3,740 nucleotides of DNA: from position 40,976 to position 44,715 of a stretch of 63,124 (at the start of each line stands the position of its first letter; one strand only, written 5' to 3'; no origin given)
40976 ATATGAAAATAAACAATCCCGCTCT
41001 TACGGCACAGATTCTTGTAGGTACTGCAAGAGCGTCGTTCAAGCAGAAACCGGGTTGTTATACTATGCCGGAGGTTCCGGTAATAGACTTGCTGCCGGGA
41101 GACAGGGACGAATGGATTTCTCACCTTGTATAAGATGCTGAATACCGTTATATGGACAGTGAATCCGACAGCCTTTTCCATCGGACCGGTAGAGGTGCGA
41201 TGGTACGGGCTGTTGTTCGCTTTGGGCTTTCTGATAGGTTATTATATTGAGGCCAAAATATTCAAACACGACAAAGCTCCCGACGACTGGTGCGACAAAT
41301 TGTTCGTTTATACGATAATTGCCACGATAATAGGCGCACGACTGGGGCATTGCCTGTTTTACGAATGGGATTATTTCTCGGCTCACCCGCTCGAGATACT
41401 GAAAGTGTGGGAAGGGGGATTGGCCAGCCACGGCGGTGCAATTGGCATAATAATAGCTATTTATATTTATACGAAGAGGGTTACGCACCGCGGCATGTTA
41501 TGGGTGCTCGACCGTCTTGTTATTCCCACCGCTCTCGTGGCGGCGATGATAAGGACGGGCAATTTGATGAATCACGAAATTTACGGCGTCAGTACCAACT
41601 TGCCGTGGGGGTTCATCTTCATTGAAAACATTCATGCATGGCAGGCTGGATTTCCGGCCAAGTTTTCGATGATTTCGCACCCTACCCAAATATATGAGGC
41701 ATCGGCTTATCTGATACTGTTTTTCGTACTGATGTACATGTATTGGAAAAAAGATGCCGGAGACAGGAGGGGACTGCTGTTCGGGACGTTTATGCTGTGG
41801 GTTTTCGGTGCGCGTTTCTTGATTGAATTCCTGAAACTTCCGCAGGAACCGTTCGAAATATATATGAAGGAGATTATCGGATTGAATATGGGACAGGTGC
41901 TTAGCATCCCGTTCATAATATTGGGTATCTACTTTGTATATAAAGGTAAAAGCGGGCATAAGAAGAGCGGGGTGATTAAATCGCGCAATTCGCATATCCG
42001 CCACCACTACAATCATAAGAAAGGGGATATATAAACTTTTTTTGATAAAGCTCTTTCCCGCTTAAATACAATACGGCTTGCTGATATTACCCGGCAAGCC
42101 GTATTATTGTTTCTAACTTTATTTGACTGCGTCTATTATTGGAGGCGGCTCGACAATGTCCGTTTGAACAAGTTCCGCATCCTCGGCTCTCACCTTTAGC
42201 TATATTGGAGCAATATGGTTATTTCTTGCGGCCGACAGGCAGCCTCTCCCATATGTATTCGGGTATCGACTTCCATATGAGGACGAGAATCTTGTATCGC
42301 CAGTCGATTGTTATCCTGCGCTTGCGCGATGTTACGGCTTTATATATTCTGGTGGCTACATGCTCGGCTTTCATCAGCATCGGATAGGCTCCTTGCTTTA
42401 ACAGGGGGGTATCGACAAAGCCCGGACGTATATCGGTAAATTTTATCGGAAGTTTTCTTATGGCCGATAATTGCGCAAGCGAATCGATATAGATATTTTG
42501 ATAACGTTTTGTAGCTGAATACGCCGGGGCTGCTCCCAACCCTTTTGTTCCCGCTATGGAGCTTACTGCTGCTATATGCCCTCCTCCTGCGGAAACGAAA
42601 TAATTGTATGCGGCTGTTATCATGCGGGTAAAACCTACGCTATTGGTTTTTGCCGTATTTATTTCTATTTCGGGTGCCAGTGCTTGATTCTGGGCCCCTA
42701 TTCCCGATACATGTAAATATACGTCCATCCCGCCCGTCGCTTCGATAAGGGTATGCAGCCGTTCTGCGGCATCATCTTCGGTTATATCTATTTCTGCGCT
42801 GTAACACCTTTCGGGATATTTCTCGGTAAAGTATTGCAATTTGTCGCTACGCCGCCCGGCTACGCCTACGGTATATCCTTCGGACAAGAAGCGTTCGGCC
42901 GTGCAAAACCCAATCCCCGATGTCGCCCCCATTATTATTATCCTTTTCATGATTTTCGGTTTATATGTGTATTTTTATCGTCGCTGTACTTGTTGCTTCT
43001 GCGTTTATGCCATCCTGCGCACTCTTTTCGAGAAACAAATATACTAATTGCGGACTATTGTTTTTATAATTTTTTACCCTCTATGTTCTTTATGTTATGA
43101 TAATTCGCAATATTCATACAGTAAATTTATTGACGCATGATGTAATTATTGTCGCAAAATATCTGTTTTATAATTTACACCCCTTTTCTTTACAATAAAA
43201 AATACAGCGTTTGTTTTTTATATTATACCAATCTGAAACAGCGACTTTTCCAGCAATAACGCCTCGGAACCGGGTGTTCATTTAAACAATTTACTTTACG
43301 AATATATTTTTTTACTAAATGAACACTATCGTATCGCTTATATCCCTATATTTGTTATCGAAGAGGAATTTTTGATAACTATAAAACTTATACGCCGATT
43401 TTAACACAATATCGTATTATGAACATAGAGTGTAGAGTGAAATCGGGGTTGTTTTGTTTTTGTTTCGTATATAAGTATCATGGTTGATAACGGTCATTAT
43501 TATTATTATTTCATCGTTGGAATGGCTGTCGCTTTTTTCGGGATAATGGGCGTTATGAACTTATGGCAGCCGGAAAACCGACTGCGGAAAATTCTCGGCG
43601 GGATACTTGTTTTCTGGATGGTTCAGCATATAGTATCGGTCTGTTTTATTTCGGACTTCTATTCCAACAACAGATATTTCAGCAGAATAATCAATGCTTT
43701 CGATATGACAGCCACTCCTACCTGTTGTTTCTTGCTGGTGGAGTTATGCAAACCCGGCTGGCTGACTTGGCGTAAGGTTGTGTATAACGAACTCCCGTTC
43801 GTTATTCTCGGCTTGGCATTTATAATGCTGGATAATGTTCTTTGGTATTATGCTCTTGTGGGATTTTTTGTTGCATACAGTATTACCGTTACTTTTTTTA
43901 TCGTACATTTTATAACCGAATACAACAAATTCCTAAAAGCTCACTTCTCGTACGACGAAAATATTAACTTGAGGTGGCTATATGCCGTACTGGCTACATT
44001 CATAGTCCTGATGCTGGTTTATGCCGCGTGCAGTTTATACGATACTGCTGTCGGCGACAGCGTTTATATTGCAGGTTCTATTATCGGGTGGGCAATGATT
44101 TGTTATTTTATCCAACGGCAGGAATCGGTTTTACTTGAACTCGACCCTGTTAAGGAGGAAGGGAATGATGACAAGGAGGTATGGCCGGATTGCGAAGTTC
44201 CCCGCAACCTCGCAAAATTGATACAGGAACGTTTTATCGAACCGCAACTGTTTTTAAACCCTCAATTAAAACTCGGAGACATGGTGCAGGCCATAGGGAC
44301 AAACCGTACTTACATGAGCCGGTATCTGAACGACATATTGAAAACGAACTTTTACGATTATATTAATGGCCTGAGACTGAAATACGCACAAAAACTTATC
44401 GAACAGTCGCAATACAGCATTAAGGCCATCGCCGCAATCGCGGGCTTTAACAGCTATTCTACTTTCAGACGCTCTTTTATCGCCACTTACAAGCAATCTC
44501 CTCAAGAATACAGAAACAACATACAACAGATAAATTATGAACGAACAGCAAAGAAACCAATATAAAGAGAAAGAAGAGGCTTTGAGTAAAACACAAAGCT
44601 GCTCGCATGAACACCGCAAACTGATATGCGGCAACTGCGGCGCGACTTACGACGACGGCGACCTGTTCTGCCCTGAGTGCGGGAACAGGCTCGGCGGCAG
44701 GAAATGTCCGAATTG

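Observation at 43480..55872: Candidate novel signalling or defence locus: TM-AraC, multi-zinc-ribbon protein, TM Ser/Thr kinase-SH3b, 4xAAA+, ZnR-FHA, PP2C and two unknowns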

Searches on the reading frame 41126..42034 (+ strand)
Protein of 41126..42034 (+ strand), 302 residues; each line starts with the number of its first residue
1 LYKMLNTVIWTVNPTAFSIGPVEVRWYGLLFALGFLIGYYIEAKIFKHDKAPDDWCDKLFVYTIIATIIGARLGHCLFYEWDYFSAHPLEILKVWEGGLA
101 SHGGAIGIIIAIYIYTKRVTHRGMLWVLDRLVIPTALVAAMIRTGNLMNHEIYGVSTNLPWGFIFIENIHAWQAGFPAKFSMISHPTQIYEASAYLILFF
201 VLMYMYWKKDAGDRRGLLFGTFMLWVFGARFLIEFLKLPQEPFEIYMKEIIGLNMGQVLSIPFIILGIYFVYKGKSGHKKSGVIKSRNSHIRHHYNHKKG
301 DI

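Call 8: search_protein_families(library=pfam, proteins=[window:41126-42034:+], max_evalue=0.001)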
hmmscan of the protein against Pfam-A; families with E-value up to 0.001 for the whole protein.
window:41126-42034:+ (302 aa): 1 family
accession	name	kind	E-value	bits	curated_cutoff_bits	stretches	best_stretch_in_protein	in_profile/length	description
PF01790.23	LGT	-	1.3e-70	237.9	24.9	1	14-271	1-238/240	Prolipoprotein diacylglyceryl transferase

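Call 29: find_related_loci(query=window:41126-42034:+, collection=genome_contigs, flank=10000)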
Query window:41126-42034:+ (302 aa) in genome_contigs; peptide patterns used: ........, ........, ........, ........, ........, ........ (x = any residue, [..] = any of these).
56 stretches matched a pattern; 10 encode a relative of the query (tblastn E <= 1e-3); 10 distinct loci.
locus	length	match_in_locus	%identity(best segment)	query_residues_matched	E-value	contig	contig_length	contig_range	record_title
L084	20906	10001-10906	89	1-302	2e-178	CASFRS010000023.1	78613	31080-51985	uncultured Bacteroidales bacterium isolate SI.A21.metabat-bins.174 genome assembly, contig: SI.A21.metabat-bins.174.fa_k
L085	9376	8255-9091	71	4-282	1e-132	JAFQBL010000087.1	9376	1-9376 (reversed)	MAG: Bacteroidales bacterium isolate RGIG1667 Goat_Cecum-1__c338155, whole genome shotgun sequence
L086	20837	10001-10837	70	4-282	1e-131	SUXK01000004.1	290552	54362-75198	MAG: Bacteroidales bacterium isolate SIG122 NODE_332_length_290552_cov_12.213163, whole genome shotgun sequence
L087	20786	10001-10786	57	2-274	4e-102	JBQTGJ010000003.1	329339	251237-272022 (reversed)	Geofilum sp. OHC36d9 c_000000000003, whole genome shotgun sequence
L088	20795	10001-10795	49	10-289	1e-73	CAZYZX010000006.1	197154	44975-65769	MAG TPA_asm: uncultured Melioribacteraceae bacterium isolate binchicken_co135_200 genome assembly, contig: NODE_124_leng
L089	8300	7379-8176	50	4-274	1e-87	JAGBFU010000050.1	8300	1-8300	MAG: Marinifilaceae bacterium isolate RGIG9079 Water_deer_Rectum.Co__c877613, whole genome shotgun sequence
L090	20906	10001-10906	75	1-302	5e-148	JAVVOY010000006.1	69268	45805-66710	MAG: Bacteroidales bacterium isolate CGS10Y1-bin18 NODE_6_length_69268_cov_4.373604, whole genome shotgun sequence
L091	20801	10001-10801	33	12-287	6e-23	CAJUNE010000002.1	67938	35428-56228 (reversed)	MAG TPA_asm: uncultured Bacilli bacterium isolate MGBC161736 genome assembly, contig: MGBC161736.2, whole genome shotgun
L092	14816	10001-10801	31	12-287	9e-23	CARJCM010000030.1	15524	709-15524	MAG TPA_asm: uncultured Bacilli bacterium isolate MGBC164908 genome assembly, contig: MGBC164908.30, whole genome shotgu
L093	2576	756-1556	30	12-287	5e-21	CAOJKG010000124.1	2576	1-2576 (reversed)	MAG TPA_asm: uncultured Tenericutes bacterium isolate SRR17684645_bin.12_metawrap_v1.3_MAG genome assembly, contig: NODE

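Call 33: search_protein_families(library=pfam, proteins=[L084:11903-15964:+, L084:15968-17755:+, L084:17814-18893:-, L084:19295-20287:+], max_evalue=0.01)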
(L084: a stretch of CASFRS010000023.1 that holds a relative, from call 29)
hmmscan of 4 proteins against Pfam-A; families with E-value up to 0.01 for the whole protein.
L084:11903-15964:+ (1353 aa): 3 families
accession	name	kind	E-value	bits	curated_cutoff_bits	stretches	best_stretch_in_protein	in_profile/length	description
PF13402.12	Peptidase_M60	-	3.5e-12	46.9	25.8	1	886-1063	13-194/275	Peptidase M60, enhancin and enhancin-like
PF00754.31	F5_F8_type_C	-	1.3e-09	38.7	28.2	1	567-704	3-127/127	F5/8 type C domain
PF13004.13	BACON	-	0.0002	21.7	25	1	347-396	6-61/61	Putative binding domain, N-terminal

L084:15968-17755:+ (595 aa): 0 families

L084:17814-18893:- (359 aa): 8 families
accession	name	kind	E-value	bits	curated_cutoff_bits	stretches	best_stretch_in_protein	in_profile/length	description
PF02129.25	Peptidase_S15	-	5.8e-12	46.3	23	1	68-326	2-252/262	X-Pro dipeptidyl-peptidase (S15 family)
PF00561.26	Abhydrolase_1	-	1.8e-08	34.8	25.8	1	106-341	20-244/245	alpha/beta hydrolase fold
PF01738.24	DLH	-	7.5e-06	26.1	21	1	77-189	7-126/217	Dienelactone hydrolase family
PF00326.27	Peptidase_S9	-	1.6e-05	24.9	22.6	1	106-190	7-95/213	Prolyl oligopeptidase family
PF12740.14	PETase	-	2.1e-05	24.5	28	1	73-195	42-160/263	PET hydrolase-like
PF12146.15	Hydrolase_4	-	3.1e-05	23.8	27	1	106-188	24-105/239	Serine aminopeptidase, S33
PF05448.18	AXE1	-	5.8e-05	22.4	21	0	143-193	159-209/321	Acetyl xylan esterase (AXE1)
PF08840.17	BAAT_C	-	0.0026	18.3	20.9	1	143-190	5-52/210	BAAT / Acyl-CoA thioester hydrolase C terminal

L084:19295-20287:+ (330 aa): 1 family
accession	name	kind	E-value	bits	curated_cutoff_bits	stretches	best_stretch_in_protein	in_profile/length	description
PF01757.29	Acyl_transf_3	-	1.6e-34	119.9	31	1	8-312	4-324/326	Acyltransferase domain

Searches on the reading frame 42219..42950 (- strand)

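Call 8: search_protein_families(library=pfam, proteins=[window:42219-42950:-], max_evalue=0.001)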
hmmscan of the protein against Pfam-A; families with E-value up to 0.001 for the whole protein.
window:42219-42950:- (243 aa): 4 families
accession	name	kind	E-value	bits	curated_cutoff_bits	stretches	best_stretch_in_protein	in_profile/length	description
PF00106.31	adh_short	-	1.1e-26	94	26.6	1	2-185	1-188/195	short chain dehydrogenase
PF13561.12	adh_short_C2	-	6.8e-17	62.3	27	1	8-188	1-185/236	Enoyl-(Acyl carrier protein) reductase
PF01370.27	Epimerase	-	3.1e-05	23.9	20.9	1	4-160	1-158/240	NAD dependent epimerase/dehydratase family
PF13460.12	NAD_binding_10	-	8.7e-05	22.9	27.2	1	8-195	1-160/184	NAD(P)H-binding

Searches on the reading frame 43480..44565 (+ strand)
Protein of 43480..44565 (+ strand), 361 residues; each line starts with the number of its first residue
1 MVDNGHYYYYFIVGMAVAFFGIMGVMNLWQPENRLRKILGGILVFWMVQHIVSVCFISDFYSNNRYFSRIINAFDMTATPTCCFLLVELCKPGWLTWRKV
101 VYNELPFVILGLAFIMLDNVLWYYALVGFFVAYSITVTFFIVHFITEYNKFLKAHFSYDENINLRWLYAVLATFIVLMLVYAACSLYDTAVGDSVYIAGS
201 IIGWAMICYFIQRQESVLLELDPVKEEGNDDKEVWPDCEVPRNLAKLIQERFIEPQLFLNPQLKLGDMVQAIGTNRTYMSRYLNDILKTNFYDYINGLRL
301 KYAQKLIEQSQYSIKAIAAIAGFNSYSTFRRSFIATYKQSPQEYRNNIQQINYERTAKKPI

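Call 4: search_protein_families(library=pfam, proteins=[window:43480-44565:+], max_evalue=0.01)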
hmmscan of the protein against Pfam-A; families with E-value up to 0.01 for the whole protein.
window:43480-44565:+ (361 aa): 2 families
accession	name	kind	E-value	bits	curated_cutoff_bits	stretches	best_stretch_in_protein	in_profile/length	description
PF12833.13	HTH_18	-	6.2e-17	62.1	33.6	1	270-346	3-79/80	Helix-turn-helix domain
PF00165.29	HTH_AraC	-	2.6e-08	34.2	26.6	1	307-346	1-42/42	Bacterial regulatory helix-turn-helix proteins, AraC family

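Call 5: search_protein_families(library=padloc, proteins=[window:43480-44565:+], max_evalue=0.01)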
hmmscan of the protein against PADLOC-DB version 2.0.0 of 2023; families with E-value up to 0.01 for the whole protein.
window:43480-44565:+ (361 aa): 0 families

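Call 6: search_protein_families(library=ncbifam, proteins=[window:43480-44565:+], max_evalue=0.001)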
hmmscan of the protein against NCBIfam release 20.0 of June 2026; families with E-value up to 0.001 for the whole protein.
window:43480-44565:+ (361 aa): 21 families
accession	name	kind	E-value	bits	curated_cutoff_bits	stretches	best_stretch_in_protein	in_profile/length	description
NF047455.1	TF_Staph_AryK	equivalog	1.6e-13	49.9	850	1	259-359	170-270/759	transcriptional regulator AryK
NF033869.1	viru_reg_Rsp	equivalog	1.4e-12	46.9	400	1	260-353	161-254/701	AraC family transcriptional regulator Rsp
NF047788.1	TransRegPocR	equivalog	2.9e-12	46.5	500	1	251-350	196-293/296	transcriptional regulator PocR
NF006902.0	PRK09393.1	equivalog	3.8e-10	39.4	425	1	267-350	241-324/327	transcriptional regulator FtrA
NF007633.0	PRK10296.1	equivalog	1.8e-09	37.5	264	1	240-352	170-279/280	transcriptional regulator ChbR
NF007584.0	PRK10219.1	equivalog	3.3e-08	33.8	174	1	260-347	19-106/107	superoxide response transcriptional regulator SoxS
NF007693.0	PRK10371.1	equivalog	1e-07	31.5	253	1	262-350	214-302/309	transcriptional regulator MelR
NF052371.1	TransRegGbdRPseu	equivalog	1.4e-07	30.9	480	1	262-355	241-334/365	choline metabolism transcriptional regulator GbdR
NF049968.1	QhpR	equivalog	5e-07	29.2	250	1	270-345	210-284/284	AraC-like transcriptional regulator QhpR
NF040475.1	chlor_reg_RclR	equivalog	1.5e-06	27.8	400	1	268-351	199-282/284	reactive chlorine-specific transcriptional regulator RclR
NF012144.2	ramA_TF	equivalog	1.7e-06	28.4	180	1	259-347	18-106/108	RamA family antibiotic efflux transcriptional regulator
NF010028.0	PRK13503.1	equivalog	1.1e-05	25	288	1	288-349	213-274/278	HTH-type transcriptional activator RhaS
NF050186.1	TransRegGliRPseudo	equivalog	2.8e-05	23.6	570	1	288-347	277-336/338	AraC family transcriptional regulator GliR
NF052534.1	RzbtTranRegRhrA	equivalog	3.7e-05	23.1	500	1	287-346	248-309/312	rhizobactin biosynthesis transcriptional regulator RhrA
NF007860.0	PRK10572.1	equivalog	5.2e-05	22.2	208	1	276-353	213-290/292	arabinose operon transcriptional regulator AraC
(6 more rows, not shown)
